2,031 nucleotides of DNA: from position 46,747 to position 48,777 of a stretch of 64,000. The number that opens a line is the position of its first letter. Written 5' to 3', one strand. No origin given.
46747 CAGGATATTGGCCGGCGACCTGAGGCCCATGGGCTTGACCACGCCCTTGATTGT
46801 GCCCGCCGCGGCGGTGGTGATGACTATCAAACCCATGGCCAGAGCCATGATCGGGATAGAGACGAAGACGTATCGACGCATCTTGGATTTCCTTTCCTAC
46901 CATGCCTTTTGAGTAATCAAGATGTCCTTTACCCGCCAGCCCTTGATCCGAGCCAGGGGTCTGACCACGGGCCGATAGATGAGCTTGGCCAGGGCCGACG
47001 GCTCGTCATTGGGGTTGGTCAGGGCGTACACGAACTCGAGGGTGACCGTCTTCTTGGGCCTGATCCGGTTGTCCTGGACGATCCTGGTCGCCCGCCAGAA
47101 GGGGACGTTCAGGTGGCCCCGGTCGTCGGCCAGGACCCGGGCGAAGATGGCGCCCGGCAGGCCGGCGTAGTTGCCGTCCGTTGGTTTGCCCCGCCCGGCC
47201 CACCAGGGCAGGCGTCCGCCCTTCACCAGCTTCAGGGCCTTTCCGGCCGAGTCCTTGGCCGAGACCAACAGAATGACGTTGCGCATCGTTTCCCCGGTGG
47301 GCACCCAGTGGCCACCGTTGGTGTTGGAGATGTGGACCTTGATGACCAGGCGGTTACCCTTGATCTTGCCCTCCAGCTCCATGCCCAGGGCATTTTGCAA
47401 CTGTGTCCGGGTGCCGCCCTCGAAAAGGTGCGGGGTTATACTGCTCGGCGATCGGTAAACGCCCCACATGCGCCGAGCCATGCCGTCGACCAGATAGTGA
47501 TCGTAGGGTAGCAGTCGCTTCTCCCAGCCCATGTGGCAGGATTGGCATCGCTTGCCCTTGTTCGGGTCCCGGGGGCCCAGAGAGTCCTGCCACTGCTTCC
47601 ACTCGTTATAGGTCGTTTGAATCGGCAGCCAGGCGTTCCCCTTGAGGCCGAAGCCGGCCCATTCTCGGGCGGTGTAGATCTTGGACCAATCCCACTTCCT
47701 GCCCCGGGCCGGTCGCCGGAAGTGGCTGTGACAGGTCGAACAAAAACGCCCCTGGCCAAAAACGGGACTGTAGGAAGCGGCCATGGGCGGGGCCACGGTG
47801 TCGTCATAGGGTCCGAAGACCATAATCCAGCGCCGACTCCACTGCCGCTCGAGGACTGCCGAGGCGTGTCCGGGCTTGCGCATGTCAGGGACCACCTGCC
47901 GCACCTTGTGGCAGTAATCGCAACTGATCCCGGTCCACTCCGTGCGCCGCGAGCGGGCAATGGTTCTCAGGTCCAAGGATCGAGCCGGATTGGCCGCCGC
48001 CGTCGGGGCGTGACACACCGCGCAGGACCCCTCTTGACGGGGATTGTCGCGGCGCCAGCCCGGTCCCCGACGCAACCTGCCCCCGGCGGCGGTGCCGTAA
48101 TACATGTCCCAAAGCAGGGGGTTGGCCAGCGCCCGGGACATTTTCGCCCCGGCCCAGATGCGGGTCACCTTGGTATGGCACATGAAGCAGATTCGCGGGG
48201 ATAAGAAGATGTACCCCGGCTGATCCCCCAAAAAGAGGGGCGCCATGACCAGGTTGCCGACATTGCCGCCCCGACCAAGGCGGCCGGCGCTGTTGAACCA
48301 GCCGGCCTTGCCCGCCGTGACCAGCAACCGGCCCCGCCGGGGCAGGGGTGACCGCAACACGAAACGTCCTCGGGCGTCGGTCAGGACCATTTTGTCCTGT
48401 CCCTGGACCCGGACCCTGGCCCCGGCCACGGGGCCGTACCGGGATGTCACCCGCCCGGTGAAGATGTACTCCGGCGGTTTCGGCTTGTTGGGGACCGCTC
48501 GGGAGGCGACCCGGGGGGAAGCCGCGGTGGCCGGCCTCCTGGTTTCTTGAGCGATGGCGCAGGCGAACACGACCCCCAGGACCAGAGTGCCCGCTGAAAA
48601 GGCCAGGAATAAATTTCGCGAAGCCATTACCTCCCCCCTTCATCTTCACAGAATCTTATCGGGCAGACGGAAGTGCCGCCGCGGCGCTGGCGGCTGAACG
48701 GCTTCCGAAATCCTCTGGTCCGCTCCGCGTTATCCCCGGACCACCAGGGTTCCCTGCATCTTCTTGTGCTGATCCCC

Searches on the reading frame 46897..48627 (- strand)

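Call 30: search_protein_families(library=pfam, proteins=[window:46897-48627:-], max_evalue=0.0001)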
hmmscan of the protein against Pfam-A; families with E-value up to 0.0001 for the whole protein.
window:46897-48627:- (576 aa): 3 families
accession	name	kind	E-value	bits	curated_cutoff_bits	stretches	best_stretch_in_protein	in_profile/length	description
PF14522.11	Cytochrome_C7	-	7.9e-08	32.5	24.8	0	199-244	13-52/67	Cytochrome c7 and related cytochrome c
PF13620.12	CarboxypepD_reg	-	1.1e-05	26.1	32.3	1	57-109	3-58/82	Carboxypeptidase regulatory-like domain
PF14537.11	Cytochrom_c3_2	-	6.8e-05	23.7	25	0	193-244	20-68/79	Cytochrome c3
